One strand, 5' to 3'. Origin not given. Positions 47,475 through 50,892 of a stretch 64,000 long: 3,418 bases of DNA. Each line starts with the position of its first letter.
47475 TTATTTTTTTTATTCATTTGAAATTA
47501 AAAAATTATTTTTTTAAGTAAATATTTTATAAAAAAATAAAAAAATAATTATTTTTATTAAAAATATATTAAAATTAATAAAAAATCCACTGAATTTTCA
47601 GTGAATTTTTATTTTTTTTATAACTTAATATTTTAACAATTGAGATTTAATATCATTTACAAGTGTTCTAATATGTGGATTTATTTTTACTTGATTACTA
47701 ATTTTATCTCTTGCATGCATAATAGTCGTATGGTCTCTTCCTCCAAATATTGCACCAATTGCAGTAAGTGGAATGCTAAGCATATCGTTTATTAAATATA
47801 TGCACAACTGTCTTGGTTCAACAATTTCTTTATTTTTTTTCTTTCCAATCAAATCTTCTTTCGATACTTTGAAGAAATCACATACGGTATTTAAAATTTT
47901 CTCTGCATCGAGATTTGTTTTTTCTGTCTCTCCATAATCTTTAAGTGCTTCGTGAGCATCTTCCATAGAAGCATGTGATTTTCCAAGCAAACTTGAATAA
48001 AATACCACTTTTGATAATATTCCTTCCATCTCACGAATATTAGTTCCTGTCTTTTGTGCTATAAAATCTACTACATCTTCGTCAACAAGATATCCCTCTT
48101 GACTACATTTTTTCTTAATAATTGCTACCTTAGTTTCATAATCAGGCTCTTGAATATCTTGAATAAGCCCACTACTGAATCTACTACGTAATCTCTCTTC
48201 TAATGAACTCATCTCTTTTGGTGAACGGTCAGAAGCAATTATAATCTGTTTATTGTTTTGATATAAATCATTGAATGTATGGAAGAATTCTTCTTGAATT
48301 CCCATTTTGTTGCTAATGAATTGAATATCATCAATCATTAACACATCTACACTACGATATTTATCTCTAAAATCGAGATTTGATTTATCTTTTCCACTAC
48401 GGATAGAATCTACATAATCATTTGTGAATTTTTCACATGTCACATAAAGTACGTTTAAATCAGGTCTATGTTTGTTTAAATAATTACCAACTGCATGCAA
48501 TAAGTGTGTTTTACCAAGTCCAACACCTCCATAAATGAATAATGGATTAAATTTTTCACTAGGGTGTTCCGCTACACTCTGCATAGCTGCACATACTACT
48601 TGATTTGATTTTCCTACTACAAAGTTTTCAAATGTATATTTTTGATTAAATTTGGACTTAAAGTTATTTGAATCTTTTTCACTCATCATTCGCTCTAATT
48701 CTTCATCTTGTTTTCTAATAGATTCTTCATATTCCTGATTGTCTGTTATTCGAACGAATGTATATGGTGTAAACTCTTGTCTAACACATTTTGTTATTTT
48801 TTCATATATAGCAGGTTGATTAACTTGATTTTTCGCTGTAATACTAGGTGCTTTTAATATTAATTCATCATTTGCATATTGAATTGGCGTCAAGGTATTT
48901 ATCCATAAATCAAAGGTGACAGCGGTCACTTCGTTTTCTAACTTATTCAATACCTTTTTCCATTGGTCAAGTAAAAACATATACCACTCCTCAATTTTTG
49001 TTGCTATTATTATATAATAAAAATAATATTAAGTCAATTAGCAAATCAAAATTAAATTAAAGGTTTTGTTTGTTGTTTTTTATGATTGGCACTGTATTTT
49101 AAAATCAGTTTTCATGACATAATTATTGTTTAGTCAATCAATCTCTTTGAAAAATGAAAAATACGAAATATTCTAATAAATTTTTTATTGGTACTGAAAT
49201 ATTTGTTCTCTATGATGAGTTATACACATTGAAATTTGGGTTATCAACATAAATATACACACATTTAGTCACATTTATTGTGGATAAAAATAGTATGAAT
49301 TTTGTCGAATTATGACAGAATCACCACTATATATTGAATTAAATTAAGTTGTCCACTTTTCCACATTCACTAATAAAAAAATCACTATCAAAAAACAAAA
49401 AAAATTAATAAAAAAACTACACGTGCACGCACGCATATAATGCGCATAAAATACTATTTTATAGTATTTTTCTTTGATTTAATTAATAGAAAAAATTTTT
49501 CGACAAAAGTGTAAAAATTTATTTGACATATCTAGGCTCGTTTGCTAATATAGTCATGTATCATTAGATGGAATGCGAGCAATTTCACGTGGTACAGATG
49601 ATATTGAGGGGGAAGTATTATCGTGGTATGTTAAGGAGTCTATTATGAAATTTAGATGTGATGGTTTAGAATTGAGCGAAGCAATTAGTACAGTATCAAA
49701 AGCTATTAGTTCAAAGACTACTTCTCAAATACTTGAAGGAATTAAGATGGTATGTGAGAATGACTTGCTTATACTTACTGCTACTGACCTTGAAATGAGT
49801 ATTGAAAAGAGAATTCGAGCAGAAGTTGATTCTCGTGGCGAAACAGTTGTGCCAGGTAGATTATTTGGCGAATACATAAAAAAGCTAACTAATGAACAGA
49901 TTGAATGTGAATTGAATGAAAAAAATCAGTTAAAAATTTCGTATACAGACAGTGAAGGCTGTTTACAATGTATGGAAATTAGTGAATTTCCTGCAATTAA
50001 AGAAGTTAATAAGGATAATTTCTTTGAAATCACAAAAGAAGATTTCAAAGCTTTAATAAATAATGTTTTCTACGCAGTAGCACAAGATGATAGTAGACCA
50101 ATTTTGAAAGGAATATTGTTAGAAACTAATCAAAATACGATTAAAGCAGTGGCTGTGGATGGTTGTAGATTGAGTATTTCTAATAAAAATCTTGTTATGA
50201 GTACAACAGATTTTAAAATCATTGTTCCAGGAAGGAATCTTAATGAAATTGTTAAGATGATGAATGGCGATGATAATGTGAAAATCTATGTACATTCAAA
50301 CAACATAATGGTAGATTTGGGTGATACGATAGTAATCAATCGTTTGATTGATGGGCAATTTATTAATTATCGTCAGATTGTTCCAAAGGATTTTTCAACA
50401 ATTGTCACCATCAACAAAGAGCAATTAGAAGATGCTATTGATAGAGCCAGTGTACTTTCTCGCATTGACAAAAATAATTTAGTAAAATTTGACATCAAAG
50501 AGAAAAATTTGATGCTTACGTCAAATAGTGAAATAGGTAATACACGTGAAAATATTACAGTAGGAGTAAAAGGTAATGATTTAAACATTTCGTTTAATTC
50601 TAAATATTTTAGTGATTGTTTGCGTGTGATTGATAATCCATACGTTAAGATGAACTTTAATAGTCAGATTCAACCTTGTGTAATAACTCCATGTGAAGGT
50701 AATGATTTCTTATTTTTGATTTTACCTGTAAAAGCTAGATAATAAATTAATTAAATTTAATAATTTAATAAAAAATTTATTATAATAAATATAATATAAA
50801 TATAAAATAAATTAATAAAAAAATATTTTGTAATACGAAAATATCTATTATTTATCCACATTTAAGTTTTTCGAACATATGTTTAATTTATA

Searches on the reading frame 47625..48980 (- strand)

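Call 43: search_protein_families(library=ncbifam, max_evalue=1e-10, proteins=[window:47625-48980:-])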
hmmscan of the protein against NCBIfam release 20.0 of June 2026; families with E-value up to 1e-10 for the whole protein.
window:47625-48980:- (451 aa): 9 families
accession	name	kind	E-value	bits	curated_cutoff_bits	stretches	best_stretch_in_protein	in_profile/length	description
TIGR00362.1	DnaA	equivalog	1.1e-149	499.2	343.9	1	7-448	1-437/437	chromosomal replication initiator protein DnaA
NF001154.0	PRK00149.3-3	equivalog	1.8e-107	360.2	410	1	12-449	16-459/462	chromosomal replication initiator protein DnaA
NF009087.0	PRK12422.1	equivalog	1.3e-68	232.2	657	1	6-448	3-443/455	chromosomal replication initiator protein DnaA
TIGR03420.1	DnaA_homol_Hda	equivalog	1.4e-29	103.2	194.8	1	112-325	9-205/226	DnaA regulatory inactivator Hda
NF005992.0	PRK08116.1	subfamily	3.5e-16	59.1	189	1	82-269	49-238/269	hypothetical protein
NF005982.0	PRK08084.1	equivalog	5.5e-16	58.8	268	1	115-324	19-212/235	DnaA inactivator Hda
NF005304.0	PRK06835.1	equivalog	2.1e-15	56.6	215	1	92-269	129-306/330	ATP-binding protein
NF038214.1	IS21_help_AAA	equivalog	2e-14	53.9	200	1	91-256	36-196/232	IS21-like element helper ATPase IstB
NF005378.0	PRK06921.1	subfamily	1.4e-12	47.2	207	1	71-268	41-240/266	hypothetical protein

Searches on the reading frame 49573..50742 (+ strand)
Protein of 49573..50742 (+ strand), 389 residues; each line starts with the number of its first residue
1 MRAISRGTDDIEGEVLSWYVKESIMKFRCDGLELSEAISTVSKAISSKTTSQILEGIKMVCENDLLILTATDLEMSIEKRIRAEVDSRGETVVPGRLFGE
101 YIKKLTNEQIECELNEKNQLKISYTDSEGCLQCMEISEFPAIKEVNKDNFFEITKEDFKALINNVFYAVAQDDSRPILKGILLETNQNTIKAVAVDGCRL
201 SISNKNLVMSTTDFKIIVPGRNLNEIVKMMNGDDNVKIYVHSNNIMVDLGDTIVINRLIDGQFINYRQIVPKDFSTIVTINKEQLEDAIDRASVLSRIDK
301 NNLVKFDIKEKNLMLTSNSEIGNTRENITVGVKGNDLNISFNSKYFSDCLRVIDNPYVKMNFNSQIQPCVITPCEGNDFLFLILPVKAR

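Call 43: search_protein_families(library=ncbifam, max_evalue=1e-10, proteins=[window:49573-50742:+])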
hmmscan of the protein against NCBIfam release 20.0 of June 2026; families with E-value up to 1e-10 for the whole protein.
window:49573-50742:+ (389 aa): 3 families
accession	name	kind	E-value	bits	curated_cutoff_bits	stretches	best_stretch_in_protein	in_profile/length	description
TIGR00663.1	dnan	equivalog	3.3e-85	286.2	137.65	1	25-387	1-366/367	DNA polymerase III subunit beta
NF004184.0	PRK05643.3-2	equivalog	6.8e-47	160.2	443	1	25-387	1-374/375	DNA polymerase III subunit beta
NF011508.0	PRK14946.1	equivalog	1.9e-24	86.6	513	1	25-355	1-334/366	DNA polymerase III subunit beta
